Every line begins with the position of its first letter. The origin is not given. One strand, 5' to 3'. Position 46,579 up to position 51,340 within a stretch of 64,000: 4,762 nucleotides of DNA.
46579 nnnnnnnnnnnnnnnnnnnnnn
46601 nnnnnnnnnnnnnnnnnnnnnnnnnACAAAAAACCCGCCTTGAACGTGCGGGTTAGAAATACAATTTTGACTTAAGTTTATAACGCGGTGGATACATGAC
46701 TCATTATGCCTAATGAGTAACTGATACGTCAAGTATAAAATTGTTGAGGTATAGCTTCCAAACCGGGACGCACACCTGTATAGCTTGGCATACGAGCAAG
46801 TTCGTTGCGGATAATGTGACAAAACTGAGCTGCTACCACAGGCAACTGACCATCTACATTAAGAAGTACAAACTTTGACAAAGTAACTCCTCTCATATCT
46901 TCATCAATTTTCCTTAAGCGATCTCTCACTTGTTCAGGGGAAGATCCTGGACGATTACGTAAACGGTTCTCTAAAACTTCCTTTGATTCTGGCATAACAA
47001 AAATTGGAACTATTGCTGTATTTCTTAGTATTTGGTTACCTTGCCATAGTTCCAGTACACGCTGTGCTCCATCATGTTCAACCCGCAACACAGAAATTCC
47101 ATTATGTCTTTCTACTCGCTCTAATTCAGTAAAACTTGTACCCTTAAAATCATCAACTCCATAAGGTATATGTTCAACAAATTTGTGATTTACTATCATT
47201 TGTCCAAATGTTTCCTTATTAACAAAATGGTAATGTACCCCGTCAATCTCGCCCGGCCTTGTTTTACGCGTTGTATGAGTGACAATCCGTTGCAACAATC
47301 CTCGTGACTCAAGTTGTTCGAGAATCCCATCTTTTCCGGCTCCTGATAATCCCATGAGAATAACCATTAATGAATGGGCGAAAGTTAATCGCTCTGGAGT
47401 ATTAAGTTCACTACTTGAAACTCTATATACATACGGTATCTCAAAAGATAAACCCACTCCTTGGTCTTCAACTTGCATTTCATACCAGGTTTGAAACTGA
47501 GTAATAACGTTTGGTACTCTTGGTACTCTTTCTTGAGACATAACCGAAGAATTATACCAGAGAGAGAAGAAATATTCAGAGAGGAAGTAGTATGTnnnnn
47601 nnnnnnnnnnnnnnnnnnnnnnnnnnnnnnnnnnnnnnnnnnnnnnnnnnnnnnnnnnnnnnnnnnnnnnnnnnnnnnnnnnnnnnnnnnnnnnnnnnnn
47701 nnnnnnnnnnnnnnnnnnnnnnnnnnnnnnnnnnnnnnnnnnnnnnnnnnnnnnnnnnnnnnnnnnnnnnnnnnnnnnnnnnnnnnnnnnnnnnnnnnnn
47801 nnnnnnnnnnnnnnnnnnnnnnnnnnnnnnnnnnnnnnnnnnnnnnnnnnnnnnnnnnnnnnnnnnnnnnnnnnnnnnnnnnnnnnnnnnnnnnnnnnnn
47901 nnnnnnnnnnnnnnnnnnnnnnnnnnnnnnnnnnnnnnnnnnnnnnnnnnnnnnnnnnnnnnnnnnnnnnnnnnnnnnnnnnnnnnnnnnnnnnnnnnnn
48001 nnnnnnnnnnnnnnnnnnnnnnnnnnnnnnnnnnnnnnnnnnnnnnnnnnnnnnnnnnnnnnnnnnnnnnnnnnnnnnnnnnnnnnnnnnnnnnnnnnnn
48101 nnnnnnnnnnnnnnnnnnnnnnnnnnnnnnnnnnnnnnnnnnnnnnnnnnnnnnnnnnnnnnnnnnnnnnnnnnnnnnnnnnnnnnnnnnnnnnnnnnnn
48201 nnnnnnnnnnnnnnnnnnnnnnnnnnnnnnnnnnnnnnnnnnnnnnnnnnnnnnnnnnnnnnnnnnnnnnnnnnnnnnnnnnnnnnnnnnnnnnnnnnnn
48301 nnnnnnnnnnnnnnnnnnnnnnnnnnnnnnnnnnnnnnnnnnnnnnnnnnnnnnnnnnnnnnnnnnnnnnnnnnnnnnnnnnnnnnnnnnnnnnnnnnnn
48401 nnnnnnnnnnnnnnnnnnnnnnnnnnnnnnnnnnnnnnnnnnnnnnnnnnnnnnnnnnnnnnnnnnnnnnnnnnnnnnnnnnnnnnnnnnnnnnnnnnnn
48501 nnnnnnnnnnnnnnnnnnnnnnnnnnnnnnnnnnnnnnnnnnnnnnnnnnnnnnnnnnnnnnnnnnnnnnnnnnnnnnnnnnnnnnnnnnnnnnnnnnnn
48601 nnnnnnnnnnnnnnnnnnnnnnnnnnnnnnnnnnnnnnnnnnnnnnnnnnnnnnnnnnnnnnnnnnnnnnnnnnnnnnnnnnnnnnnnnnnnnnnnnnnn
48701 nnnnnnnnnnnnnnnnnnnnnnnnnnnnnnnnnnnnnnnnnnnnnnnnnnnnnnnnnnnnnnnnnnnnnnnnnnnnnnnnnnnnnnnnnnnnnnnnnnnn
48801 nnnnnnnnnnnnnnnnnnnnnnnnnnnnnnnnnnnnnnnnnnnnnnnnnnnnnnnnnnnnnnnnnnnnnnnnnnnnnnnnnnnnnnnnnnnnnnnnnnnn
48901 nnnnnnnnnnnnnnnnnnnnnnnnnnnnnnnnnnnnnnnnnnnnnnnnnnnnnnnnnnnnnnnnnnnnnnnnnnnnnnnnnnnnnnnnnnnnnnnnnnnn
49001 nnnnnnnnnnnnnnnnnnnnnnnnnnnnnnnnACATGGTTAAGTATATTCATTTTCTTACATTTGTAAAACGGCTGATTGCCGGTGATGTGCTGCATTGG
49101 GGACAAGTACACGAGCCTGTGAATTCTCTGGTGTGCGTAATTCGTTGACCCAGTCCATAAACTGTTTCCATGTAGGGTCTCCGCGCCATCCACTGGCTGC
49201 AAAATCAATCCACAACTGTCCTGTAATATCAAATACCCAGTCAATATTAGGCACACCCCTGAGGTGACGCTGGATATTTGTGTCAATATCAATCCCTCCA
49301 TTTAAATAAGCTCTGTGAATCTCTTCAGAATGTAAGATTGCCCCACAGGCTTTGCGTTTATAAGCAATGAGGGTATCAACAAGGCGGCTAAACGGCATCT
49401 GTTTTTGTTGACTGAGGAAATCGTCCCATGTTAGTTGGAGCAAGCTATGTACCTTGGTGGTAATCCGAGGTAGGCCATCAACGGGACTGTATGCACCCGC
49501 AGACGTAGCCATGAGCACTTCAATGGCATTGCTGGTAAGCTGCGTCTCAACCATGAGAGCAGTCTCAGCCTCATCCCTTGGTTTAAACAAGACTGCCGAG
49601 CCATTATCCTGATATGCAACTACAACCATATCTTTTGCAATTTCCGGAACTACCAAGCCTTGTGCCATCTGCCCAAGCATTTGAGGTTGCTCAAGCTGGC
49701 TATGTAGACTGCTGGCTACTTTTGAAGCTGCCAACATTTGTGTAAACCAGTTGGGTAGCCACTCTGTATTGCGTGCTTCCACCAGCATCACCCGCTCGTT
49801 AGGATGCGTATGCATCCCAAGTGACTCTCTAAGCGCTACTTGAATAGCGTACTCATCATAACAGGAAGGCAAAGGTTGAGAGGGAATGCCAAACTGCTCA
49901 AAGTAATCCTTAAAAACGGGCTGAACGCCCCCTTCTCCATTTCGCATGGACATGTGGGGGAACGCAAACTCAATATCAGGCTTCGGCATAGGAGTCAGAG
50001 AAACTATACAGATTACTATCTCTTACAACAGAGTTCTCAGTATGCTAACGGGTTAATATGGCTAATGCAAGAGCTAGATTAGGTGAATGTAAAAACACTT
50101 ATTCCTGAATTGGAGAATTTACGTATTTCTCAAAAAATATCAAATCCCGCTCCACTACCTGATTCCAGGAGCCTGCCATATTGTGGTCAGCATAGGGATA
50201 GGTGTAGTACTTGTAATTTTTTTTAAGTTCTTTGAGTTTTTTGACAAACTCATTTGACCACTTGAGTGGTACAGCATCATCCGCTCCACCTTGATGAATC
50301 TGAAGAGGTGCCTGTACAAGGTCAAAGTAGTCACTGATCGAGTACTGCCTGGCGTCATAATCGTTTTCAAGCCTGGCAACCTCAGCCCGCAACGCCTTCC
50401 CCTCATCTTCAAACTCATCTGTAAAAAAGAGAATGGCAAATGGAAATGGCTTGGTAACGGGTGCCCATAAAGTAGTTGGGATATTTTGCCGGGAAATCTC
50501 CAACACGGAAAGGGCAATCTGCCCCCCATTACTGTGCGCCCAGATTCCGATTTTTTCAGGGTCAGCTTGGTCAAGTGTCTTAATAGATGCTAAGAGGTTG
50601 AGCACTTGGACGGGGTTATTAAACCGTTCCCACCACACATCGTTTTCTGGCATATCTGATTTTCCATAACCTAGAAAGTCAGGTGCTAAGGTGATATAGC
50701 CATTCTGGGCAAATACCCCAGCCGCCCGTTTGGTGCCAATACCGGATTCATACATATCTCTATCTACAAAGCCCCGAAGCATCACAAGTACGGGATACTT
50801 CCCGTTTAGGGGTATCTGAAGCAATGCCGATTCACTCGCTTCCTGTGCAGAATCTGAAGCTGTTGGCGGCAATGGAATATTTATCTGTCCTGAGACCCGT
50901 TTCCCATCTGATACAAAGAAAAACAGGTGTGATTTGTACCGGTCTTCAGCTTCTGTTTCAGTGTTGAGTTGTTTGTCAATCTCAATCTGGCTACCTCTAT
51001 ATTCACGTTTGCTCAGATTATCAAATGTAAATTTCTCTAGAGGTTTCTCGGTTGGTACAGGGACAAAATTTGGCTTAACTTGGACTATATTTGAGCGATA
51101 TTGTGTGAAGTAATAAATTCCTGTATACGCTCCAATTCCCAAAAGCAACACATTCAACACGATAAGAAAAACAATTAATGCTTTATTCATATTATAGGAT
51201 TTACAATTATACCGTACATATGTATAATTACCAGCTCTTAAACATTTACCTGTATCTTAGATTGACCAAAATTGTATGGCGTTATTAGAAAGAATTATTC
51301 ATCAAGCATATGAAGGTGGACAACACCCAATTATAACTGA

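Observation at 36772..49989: Eleven-gene minus-strand nucleotide-enzyme island with atypical composition and five proteins of unknown family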

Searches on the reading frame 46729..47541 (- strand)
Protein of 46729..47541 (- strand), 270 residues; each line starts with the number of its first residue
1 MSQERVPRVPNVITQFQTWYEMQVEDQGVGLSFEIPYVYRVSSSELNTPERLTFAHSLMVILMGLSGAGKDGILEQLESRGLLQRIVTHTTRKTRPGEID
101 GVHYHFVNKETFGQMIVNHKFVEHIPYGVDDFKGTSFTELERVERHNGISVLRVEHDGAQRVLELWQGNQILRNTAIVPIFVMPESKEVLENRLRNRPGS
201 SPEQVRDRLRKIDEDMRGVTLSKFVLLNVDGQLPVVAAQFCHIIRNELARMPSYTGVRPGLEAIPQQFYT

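Call 4: search_protein_families(library=pfam, proteins=[window:46729-47541:-], max_evalue=0.1)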
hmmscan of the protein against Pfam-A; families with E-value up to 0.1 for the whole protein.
window:46729-47541:- (270 aa): 2 families
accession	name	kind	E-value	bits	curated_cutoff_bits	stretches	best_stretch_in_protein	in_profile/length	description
PF00625.27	Guanylate_kin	-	2.5e-25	89.7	25.2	1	59-218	4-156/182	Guanylate kinase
PF01132.26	EFP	-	0.049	14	27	1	100-123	9-33/54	Elongation factor P (EF-P) OB domain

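Call 5: search_protein_families(library=phrogs, proteins=[window:46729-47541:-], max_evalue=0.01)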
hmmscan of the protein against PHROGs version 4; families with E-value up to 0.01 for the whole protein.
window:46729-47541:- (270 aa): 1 family
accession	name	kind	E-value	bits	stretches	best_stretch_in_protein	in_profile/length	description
phrog_1815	-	other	4.1e-25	90.2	1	59-245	5-179/197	guanylate kinase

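Call 8: search_protein_families(library=ncbifam, proteins=[window:46729-47541:-], max_evalue=0.1)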
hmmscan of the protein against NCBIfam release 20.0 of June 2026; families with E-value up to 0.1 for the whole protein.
window:46729-47541:- (270 aa): 5 families
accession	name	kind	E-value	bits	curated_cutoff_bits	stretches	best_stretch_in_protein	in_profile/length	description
TIGR03263.1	guanyl_kin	equivalog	6.4e-33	113.9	160.45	1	58-230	2-166/180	guanylate kinase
NF011325.0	PRK14738.1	equivalog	7.5e-30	103.7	263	1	55-252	11-200/206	guanylate kinase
NF011324.0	PRK14737.1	equivalog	6.1e-14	52.2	318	1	59-215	7-155/187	guanylate kinase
NF007485.0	PRK10078.1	equivalog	3.8e-09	36.5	153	1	59-245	4-175/186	ribose 1,5-bisphosphokinase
TIGR02322.1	phosphon_PhnN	equivalog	1.3e-08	34.7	156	2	59-121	3-66/179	phosphonate metabolism protein/1,5-bisphosphokinase (PRPP-forming) PhnN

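Call 68: find_related_loci(query=window:46729-47541:-, collection=metagenome_contigs, flank=10000)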
Query window:46729-47541:- (270 aa) in metagenome_contigs; peptide patterns used: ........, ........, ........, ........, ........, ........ (x = any residue, [..] = any of these).
92 stretches matched a pattern, but none encodes a relative of the query by tblastn (E <= 1e-3).

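Call 89: search_protein_families(library=padloc, proteins=[window:46729-47541:-], max_evalue=0.01)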
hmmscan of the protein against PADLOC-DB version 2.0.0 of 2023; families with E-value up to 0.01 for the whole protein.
window:46729-47541:- (270 aa): 0 families

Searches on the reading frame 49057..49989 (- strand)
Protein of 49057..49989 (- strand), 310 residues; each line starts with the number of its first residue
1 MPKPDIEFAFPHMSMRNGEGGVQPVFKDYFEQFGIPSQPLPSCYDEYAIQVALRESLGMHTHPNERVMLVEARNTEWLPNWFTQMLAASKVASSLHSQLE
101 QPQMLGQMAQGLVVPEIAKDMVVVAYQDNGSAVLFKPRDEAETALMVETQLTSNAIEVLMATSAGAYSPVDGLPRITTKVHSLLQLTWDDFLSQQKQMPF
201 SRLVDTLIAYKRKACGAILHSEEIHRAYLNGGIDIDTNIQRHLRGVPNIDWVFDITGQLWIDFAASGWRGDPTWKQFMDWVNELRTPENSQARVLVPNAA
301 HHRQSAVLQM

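Call 5: search_protein_families(library=phrogs, proteins=[window:49057-49989:-], max_evalue=0.01)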
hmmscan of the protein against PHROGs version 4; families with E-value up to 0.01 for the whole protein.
window:49057-49989:- (310 aa): 0 families

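Call 7: search_protein_families(library=pfam, proteins=[window:49057-49989:-], max_evalue=0.01)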
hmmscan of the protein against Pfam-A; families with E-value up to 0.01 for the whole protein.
window:49057-49989:- (310 aa): 0 families

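Call 8: search_protein_families(library=ncbifam, proteins=[window:49057-49989:-], max_evalue=0.1)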
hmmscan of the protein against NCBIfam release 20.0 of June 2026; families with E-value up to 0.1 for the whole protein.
window:49057-49989:- (310 aa): 0 families

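Call 31: search_solved_structures(query=window:49057-49989:-, max_evalue=5)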
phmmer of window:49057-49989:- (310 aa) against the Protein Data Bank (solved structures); distinct sequences matched with E-value up to 5: 0.

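Call 67: find_related_loci(query=window:49057-49989:-, collection=viral_contigs, flank=5000)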
Query window:49057-49989:- (310 aa) in viral_contigs; peptide patterns used: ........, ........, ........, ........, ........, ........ (x = any residue, [..] = any of these).
2 stretches matched a pattern, but none encodes a relative of the query by tblastn (E <= 1e-3).

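Call 89: search_protein_families(library=padloc, proteins=[window:49057-49989:-], max_evalue=0.01)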
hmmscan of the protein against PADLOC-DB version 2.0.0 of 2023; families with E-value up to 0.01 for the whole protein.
window:49057-49989:- (310 aa): 0 families

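Call 105: search_dna_similar(query=window:49057-49989:-, collection=phages, mode=protein, max_evalue=0.001, max_rows=5)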
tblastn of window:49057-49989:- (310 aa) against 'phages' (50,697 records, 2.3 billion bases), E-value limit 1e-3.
No match.

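Call 107: search_dna_similar(query=window:49057-49989:-, collection=plasmids, mode=protein, max_evalue=0.001, max_rows=5)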
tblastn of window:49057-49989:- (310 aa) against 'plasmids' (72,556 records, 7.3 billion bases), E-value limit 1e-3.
No match.

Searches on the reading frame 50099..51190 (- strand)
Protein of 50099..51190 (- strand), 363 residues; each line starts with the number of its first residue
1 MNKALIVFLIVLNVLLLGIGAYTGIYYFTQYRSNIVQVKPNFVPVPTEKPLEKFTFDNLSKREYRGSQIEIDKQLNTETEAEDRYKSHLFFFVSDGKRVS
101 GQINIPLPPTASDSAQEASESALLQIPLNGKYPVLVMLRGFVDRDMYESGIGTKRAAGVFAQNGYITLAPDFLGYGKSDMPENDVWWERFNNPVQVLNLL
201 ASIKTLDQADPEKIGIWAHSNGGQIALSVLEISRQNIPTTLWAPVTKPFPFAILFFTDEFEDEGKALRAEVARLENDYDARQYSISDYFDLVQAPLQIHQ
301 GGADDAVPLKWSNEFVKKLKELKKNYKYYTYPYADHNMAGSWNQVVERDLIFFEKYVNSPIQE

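Call 7: search_protein_families(library=pfam, proteins=[window:50099-51190:-], max_evalue=0.01)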
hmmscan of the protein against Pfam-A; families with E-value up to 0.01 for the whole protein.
window:50099-51190:- (363 aa): 7 families
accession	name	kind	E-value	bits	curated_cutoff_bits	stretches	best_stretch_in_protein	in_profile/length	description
PF00326.27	Peptidase_S9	-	4.1e-12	46.5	22.6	1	159-358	9-211/213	Prolyl oligopeptidase family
PF12146.15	Hydrolase_4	-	4.3e-10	39.7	27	1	155-235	22-99/239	Serine aminopeptidase, S33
PF01738.24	DLH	-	1.2e-08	35.3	21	1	122-229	3-114/217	Dienelactone hydrolase family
PF00561.26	Abhydrolase_1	-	3.1e-06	27.5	25.8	1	159-233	22-90/245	alpha/beta hydrolase fold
PF07224.18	Chlorophyllase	-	6.1e-05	22.4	26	1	113-229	22-133/301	Chlorophyllase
PF12697.13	Abhydrolase_6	-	0.0019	19.4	26.3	1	162-266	25-114/217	Alpha/beta hydrolase family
PF20434.5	BD-FAE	-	0.0021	18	26.8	0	275-319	171-215/215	BD-FAE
